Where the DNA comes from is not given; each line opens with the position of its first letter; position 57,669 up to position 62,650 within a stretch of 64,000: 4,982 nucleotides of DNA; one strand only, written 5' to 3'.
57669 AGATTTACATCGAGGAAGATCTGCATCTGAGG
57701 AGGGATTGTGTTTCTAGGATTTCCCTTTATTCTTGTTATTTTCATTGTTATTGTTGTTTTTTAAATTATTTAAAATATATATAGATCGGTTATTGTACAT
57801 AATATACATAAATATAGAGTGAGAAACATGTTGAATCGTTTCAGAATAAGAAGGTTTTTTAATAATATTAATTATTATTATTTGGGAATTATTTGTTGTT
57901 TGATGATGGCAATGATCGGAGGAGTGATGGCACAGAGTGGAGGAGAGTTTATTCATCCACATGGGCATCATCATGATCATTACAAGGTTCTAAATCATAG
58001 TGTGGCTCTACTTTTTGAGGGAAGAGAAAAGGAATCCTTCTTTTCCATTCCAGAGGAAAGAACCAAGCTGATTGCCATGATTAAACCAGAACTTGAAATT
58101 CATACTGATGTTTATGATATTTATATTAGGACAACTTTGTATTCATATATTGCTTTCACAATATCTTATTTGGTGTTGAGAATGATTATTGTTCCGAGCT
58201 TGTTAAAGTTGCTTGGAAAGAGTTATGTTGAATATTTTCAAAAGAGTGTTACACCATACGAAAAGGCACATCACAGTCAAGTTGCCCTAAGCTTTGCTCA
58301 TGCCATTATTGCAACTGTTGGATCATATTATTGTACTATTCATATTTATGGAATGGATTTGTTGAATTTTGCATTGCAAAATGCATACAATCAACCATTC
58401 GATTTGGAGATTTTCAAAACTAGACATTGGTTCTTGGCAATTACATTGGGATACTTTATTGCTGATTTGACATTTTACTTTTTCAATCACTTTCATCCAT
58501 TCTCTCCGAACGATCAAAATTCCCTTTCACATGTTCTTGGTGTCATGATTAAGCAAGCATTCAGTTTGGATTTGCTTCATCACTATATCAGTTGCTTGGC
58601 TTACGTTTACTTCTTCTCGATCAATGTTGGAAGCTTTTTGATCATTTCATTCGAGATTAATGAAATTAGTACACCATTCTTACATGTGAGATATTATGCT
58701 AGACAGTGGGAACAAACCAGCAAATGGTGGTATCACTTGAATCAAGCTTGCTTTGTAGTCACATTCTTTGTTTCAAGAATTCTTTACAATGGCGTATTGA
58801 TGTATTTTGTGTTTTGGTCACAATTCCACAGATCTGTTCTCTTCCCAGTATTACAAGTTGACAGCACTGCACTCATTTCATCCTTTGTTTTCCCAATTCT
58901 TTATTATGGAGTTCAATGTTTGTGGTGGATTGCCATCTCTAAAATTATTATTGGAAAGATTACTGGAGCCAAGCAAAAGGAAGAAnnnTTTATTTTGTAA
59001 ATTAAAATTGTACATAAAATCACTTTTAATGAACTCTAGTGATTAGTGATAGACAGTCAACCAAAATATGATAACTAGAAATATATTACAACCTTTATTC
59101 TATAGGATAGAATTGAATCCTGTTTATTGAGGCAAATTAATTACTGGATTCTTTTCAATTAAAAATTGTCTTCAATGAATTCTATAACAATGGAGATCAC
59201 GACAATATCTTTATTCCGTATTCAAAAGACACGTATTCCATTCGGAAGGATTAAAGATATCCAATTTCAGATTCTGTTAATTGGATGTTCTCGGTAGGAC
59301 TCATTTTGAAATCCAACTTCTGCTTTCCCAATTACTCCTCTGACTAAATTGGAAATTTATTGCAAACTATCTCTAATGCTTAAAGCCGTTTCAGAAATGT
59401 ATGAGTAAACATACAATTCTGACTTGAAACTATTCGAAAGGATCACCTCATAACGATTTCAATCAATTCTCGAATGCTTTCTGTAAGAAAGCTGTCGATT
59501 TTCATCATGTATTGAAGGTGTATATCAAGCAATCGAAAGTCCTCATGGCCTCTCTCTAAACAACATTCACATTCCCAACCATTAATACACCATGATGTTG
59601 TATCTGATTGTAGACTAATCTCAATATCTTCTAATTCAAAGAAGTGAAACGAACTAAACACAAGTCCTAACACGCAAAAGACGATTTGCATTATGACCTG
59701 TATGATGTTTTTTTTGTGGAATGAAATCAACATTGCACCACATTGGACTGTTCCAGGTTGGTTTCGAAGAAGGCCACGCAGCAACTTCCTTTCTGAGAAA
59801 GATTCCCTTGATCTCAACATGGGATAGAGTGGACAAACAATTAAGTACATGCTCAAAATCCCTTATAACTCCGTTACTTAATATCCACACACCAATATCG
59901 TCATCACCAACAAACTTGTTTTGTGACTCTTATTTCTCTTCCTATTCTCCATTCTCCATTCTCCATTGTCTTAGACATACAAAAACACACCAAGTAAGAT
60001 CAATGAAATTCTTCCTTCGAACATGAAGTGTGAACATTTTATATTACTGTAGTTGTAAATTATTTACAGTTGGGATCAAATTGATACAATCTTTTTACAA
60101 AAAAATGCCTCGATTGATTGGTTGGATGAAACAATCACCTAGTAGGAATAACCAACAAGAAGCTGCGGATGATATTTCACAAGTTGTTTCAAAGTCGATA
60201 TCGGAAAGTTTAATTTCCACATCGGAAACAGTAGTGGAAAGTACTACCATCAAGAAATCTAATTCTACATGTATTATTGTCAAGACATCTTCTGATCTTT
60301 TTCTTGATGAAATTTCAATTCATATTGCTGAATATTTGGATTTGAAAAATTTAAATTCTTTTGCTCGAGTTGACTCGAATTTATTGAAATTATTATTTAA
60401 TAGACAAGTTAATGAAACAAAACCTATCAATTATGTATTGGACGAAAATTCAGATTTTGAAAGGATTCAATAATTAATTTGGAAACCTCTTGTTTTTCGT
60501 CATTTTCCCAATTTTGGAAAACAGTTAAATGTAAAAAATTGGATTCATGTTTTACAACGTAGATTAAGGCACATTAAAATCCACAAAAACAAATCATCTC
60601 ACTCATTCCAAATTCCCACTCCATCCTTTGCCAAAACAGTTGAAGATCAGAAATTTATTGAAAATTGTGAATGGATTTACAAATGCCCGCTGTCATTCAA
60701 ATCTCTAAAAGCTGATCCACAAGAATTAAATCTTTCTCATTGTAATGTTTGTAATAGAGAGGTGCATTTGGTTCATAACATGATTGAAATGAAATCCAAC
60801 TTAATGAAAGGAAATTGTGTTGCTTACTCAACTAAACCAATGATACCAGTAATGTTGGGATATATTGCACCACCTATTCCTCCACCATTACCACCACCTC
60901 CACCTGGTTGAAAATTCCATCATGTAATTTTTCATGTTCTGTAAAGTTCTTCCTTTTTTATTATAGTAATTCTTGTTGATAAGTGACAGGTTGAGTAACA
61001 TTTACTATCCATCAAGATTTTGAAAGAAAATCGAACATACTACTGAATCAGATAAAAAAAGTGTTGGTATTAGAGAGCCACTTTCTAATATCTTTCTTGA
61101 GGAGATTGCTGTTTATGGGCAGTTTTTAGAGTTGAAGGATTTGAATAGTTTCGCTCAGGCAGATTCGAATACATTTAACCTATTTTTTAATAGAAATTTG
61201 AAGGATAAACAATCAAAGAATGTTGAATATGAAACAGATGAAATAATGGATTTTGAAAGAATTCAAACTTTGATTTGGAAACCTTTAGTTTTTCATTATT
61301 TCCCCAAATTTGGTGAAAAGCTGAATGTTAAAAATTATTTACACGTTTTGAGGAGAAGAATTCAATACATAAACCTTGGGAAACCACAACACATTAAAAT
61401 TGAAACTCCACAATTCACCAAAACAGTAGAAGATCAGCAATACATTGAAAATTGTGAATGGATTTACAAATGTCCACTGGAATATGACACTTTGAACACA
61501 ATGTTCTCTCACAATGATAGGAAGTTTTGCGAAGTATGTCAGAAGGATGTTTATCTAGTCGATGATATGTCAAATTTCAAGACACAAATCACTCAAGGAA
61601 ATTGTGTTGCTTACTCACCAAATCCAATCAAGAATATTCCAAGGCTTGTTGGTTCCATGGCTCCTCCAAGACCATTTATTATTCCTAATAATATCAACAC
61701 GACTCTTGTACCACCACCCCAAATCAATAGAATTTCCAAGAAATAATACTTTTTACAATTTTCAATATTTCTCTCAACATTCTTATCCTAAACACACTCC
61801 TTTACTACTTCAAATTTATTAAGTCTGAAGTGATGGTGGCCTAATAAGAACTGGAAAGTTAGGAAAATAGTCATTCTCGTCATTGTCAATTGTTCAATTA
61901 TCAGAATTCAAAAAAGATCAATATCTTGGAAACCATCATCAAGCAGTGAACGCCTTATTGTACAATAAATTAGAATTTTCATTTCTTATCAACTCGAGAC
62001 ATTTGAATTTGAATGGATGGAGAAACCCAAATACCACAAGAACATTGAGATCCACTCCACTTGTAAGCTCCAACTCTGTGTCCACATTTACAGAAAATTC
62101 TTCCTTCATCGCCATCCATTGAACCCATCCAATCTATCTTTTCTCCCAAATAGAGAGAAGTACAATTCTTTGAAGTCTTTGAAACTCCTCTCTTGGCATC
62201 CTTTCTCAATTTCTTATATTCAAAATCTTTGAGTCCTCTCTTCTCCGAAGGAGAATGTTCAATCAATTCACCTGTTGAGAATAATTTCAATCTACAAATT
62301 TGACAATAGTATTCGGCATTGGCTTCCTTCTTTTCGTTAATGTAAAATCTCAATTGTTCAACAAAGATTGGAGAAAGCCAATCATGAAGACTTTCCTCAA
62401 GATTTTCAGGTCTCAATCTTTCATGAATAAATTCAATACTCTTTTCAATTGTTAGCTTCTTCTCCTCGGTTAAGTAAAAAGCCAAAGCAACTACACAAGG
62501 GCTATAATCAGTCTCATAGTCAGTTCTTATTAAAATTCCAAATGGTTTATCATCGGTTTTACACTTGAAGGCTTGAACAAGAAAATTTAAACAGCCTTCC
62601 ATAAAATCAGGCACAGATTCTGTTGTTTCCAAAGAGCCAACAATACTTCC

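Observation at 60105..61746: Tandem F-box gene pair; upstream copy carries an in-frame TAA where the downstream paralog has Thr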

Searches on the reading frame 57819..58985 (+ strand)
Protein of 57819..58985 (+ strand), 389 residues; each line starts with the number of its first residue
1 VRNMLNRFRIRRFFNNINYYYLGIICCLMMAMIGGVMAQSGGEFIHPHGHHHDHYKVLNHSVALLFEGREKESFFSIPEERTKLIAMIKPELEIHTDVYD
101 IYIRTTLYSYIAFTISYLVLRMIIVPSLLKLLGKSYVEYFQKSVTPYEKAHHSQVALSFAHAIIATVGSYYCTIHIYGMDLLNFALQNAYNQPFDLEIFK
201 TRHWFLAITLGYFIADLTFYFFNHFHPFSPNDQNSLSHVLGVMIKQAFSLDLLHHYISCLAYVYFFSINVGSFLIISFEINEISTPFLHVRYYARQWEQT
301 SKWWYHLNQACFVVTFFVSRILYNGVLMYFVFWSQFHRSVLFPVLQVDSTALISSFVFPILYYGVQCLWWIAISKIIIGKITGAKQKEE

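Call 8: search_protein_families(library=pfam, max_evalue=1, proteins=[window:57819-58985:+])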
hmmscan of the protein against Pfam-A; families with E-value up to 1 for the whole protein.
window:57819-58985:+ (389 aa): 1 family
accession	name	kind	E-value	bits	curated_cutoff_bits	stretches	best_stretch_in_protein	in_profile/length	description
PF03798.21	TRAM_LAG1_CLN8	-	2.8e-10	40.9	24.6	1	157-374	7-197/198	TLC domain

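Call 63: find_homologous_proteins(query=window:57819-58985:+, max_evalue=1e-10)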
Query window:57819-58985:+ (389 aa): 5 proteins with E <= 1e-10 among 2143 candidates.
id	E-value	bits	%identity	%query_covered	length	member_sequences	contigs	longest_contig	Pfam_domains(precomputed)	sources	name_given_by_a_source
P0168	5.5e-239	811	100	92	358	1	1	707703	PF03798.22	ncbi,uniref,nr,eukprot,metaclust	ncbi:predicted protein [Naegleria gruberi]|uniref:Predicted protein n=1 Tax=Naegleria gruberi TaxID=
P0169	9.8e-131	455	63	84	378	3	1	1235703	PF03798.22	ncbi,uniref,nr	ncbi:hypothetical protein FDP41_000300 [Naegleria fowleri]|uniref:TLC domain-containing protein n=1 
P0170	2.4e-124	434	61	84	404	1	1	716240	PF03798.22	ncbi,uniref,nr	ncbi:hypothetical protein C9374_002159 [Naegleria lovaniensis]|uniref:TLC domain-containing protein 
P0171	2.8e-117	410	51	94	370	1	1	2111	PF03798.22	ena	-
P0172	7.9e-75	271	45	80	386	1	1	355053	PF03798.22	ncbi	ncbi:hypothetical protein ABK040_001800 [Willaertia magna]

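Call 64: find_encoding_contigs(protein=P0170, flank=10000, max_places=2)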
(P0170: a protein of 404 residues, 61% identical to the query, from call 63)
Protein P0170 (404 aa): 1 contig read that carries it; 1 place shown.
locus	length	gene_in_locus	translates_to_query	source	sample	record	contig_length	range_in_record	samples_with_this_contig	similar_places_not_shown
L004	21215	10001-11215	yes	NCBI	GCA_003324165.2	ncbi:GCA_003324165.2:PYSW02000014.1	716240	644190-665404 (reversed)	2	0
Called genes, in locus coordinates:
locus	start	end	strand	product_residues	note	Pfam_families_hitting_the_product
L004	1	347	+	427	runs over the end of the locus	PF00153:Mito_carr (faint)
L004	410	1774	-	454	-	PF04427:Brix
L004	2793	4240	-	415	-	PF01702:TGT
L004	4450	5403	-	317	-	PF16752:TBCC_N (weak), PF07986:TBCC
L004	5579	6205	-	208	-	PF11539:DUF3228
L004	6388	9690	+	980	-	PF06046:Sec6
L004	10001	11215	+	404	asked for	PF03798:TRAM_LAG1_CLN8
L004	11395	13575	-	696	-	-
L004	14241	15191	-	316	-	PF00512:HisKA (weak)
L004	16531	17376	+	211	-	PF07258:COMM_domain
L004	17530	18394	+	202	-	-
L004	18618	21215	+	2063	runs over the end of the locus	PF16418:CNOT1_HEAT, PF16417:CNOT1_TTP_bind, PF16415:CNOT1_CAF1_bind, PF12842:DUF3819, PF04054:Not1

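Call 65: find_encoding_contigs(protein=P0169, flank=10000, max_places=2)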
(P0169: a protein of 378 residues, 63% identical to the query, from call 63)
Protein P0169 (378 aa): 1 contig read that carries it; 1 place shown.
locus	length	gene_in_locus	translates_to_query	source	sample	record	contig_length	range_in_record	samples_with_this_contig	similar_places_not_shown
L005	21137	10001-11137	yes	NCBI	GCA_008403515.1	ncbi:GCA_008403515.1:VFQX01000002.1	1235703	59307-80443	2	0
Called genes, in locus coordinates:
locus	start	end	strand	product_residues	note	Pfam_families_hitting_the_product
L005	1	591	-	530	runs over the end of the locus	PF04427:Brix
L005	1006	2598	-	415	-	PF01702:TGT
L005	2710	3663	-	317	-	PF16752:TBCC_N (weak), PF07986:TBCC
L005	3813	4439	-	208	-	PF11539:DUF3228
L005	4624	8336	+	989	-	PF06046:Sec6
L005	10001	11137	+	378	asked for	PF03798:TRAM_LAG1_CLN8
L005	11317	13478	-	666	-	PF00503:G-alpha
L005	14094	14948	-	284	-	-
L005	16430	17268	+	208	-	PF07258:COMM_domain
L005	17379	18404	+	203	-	-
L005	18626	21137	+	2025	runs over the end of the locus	-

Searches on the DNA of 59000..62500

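Call 71: search_rna_families(source=window, start=59000, end=62500, threshold=evalue, max_evalue=0.1)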
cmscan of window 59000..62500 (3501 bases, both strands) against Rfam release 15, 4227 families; matches with E-value up to 0.1: 0.
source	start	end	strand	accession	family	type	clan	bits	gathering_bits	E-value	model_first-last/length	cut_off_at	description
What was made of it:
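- On Programmed stop-codon read-through: There is no Rfam hit (call 71).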
